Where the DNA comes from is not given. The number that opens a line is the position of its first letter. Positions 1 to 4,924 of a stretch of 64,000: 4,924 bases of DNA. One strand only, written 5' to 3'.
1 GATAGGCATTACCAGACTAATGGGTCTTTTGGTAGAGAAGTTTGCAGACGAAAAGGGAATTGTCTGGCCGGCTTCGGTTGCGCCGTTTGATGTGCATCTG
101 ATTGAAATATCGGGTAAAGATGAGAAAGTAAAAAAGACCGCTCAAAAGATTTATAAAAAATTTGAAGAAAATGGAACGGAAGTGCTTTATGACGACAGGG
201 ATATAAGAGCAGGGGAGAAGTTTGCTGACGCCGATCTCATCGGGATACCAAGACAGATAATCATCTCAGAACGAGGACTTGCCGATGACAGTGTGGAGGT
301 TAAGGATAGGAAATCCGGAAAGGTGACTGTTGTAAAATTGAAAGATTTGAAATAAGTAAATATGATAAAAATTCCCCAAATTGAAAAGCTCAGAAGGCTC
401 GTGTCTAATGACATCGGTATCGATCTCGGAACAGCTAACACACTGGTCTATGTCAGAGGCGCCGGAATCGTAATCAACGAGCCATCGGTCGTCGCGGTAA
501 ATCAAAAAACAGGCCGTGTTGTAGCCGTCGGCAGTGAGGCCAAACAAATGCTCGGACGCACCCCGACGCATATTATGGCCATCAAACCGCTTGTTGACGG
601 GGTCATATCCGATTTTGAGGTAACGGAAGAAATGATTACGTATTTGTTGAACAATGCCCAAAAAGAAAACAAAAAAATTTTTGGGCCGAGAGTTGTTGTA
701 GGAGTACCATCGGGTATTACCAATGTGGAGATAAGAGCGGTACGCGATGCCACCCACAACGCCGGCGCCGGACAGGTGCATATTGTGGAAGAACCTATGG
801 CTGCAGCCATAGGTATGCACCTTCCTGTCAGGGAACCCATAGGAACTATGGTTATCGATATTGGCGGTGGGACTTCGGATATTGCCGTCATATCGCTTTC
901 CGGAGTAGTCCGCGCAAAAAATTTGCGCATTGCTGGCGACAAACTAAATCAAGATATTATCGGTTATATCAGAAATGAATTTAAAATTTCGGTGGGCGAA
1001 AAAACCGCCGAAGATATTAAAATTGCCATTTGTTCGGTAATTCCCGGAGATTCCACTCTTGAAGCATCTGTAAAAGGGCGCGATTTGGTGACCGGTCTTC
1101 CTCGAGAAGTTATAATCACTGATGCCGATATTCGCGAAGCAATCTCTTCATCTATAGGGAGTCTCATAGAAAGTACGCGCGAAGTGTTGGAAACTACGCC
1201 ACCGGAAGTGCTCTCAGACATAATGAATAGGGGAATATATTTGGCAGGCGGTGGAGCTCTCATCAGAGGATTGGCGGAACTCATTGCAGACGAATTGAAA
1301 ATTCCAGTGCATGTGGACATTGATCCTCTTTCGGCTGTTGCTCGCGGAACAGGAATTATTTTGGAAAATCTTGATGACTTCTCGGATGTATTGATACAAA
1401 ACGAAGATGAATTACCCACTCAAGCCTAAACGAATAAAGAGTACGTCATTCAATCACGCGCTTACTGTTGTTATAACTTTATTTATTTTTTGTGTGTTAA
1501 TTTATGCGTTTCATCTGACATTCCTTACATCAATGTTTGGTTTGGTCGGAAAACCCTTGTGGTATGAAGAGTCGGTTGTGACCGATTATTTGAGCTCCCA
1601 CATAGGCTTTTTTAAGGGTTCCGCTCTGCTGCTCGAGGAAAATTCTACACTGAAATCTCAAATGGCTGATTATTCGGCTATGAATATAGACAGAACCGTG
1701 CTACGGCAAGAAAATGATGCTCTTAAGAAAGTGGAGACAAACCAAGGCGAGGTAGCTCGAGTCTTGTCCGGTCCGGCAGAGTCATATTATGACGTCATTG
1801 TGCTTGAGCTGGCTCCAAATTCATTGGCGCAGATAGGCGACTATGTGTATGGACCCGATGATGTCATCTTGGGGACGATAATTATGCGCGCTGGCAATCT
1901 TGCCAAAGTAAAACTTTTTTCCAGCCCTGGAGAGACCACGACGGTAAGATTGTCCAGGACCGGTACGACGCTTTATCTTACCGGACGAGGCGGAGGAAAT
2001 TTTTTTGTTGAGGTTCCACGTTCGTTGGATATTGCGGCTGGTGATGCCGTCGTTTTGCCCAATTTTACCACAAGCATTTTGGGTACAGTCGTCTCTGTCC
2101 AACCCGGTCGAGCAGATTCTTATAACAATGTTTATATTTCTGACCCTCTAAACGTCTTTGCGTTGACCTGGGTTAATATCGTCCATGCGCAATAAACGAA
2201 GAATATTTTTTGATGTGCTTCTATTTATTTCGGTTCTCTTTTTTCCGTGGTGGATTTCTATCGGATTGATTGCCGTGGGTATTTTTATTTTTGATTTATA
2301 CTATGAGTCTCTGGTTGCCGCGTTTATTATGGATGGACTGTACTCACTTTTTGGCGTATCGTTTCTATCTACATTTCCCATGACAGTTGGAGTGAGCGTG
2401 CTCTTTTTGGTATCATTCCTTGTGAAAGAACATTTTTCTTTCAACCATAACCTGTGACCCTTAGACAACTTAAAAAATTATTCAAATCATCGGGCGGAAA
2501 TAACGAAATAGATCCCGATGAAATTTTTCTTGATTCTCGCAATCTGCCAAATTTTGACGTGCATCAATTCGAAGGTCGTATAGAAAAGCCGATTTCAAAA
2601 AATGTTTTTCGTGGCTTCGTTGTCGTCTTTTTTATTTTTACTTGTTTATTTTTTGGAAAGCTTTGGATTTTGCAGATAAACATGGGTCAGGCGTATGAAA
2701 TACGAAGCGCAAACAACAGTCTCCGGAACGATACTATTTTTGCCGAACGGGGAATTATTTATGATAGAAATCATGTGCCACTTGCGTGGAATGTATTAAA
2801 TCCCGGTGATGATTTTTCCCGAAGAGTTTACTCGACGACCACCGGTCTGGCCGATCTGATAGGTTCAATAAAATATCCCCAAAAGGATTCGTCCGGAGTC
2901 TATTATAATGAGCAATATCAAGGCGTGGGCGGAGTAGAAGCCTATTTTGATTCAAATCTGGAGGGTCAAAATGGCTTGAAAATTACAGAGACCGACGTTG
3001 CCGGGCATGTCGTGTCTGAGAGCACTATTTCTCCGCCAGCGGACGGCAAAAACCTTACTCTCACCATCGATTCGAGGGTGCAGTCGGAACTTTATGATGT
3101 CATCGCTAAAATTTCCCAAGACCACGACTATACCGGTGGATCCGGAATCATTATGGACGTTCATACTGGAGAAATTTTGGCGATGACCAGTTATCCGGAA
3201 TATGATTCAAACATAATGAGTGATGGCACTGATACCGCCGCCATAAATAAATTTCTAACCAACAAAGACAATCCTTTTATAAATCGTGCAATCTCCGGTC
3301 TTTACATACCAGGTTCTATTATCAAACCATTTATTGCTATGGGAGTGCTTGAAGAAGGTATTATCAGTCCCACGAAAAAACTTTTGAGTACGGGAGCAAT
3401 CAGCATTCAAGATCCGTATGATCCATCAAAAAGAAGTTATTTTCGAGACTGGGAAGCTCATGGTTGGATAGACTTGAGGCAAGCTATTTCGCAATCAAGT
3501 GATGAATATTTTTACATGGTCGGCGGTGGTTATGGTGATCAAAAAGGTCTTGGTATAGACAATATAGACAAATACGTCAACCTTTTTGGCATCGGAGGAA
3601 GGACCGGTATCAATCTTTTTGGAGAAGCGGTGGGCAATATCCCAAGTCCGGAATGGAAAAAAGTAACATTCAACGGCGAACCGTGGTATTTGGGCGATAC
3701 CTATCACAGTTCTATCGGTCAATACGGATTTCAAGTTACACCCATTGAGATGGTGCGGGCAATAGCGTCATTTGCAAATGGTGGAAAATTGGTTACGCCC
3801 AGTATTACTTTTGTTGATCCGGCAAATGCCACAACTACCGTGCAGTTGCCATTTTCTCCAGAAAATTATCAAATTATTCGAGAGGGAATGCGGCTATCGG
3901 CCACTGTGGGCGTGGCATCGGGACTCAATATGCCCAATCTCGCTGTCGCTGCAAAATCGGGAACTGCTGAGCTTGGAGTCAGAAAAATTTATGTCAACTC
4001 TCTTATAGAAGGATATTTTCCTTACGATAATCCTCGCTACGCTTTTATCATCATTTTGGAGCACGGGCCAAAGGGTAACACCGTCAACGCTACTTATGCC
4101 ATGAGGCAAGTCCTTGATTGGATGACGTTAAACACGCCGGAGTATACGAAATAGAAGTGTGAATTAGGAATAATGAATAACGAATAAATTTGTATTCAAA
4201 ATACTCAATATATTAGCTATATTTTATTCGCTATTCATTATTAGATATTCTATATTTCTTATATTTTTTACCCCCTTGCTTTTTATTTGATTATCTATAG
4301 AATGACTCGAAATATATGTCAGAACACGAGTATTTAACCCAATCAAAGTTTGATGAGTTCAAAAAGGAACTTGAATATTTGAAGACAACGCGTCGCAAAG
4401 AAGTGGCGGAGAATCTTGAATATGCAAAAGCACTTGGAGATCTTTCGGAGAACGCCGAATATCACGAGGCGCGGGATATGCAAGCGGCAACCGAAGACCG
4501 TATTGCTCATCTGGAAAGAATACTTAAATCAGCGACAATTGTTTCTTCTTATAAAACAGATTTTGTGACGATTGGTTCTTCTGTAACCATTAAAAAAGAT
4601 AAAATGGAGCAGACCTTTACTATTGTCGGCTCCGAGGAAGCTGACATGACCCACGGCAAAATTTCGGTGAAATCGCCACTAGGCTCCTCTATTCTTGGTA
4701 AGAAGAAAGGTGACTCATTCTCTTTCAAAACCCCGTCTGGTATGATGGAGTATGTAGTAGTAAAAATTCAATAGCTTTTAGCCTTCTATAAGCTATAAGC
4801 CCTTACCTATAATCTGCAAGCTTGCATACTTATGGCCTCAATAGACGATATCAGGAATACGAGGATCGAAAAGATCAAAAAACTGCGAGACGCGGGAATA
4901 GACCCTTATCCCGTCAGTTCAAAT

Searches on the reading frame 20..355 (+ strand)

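Call 59: search_protein_families(library=pfam, proteins=[window:20-355:+], max_evalue=0.001)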
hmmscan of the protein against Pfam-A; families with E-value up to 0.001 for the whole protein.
window:20-355:+ (111 aa): 1 family
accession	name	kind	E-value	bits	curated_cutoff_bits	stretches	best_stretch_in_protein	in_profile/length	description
PF03129.25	HGTP_anticodon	-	8e-18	64.8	21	1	24-110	1-87/94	Anticodon binding domain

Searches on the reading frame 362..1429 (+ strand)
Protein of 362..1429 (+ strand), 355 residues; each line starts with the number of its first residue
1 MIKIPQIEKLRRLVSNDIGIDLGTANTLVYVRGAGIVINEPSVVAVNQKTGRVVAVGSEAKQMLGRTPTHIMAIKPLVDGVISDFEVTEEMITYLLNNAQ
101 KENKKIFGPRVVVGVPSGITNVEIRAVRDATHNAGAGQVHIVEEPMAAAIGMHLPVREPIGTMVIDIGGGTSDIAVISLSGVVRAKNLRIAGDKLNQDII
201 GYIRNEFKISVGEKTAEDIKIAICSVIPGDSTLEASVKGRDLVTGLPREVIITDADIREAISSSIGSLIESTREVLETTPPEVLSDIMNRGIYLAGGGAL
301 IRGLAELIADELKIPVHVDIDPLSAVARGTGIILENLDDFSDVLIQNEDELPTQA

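Call 59: search_protein_families(library=pfam, proteins=[window:362-1429:+], max_evalue=0.001)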
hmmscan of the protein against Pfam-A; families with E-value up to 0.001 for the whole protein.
window:362-1429:+ (355 aa): 5 families
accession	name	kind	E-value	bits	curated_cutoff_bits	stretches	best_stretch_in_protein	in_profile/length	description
PF06723.19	MreB_Mbl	-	1e-131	439.1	27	1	15-339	1-324/327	MreB/Mbl protein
PF00012.26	HSP70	-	2.1e-14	53.1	20.6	1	88-220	114-264/599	Hsp70 protein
PF14450.12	FtsA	-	2.4e-09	38.1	31.8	1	163-319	1-110/127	Cell division protein FtsA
PF11104.14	PilM_2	-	1.7e-05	24.4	27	0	292-337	278-322/340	Type IV pilus assembly protein PilM;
PF00022.25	Actin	-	0.00018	20.7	27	0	41-205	31-189/410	Actin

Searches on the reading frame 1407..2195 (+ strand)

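Call 59: search_protein_families(library=pfam, proteins=[window:1407-2195:+], max_evalue=0.001)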
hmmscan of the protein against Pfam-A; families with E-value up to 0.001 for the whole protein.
window:1407-2195:+ (262 aa): 1 family
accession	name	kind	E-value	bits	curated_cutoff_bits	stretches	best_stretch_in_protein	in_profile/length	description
PF04085.20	MreC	-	3.3e-06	27.4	28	1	124-259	6-146/147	Rod shape-determining protein MreC, barrel core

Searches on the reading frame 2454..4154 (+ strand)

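Call 59: search_protein_families(library=pfam, proteins=[window:2454-4154:+], max_evalue=0.001)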
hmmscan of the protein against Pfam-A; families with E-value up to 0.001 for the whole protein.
window:2454-4154:+ (566 aa): 2 families
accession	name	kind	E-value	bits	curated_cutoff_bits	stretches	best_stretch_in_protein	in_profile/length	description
PF00905.27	Transpeptidase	-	1.8e-52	178.8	22.1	1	229-547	1-292/299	Penicillin binding protein transpeptidase domain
PF03717.20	PBP_dimer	-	2.7e-11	44.7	24.4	1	122-190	106-179/180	Penicillin-binding Protein dimerisation domain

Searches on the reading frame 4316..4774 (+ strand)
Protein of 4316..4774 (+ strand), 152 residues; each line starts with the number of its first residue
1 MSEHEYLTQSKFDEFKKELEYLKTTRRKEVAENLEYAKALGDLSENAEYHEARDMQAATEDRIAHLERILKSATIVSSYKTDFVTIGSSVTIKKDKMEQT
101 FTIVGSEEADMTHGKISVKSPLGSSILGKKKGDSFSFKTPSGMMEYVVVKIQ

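Call 59: search_protein_families(library=pfam, proteins=[window:4316-4774:+], max_evalue=0.001)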
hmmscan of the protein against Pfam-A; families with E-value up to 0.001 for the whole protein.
window:4316-4774:+ (152 aa): 2 families
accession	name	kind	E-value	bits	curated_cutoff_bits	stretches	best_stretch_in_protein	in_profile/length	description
PF01272.25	GreA_GreB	-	1.9e-25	89.1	26.9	1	81-151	3-75/77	Transcription elongation factor, GreA/GreB, C-term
PF03449.20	GreA_GreB_N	-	1.5e-23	83.2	24.5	1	6-75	2-71/71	Transcription elongation factor, N-terminal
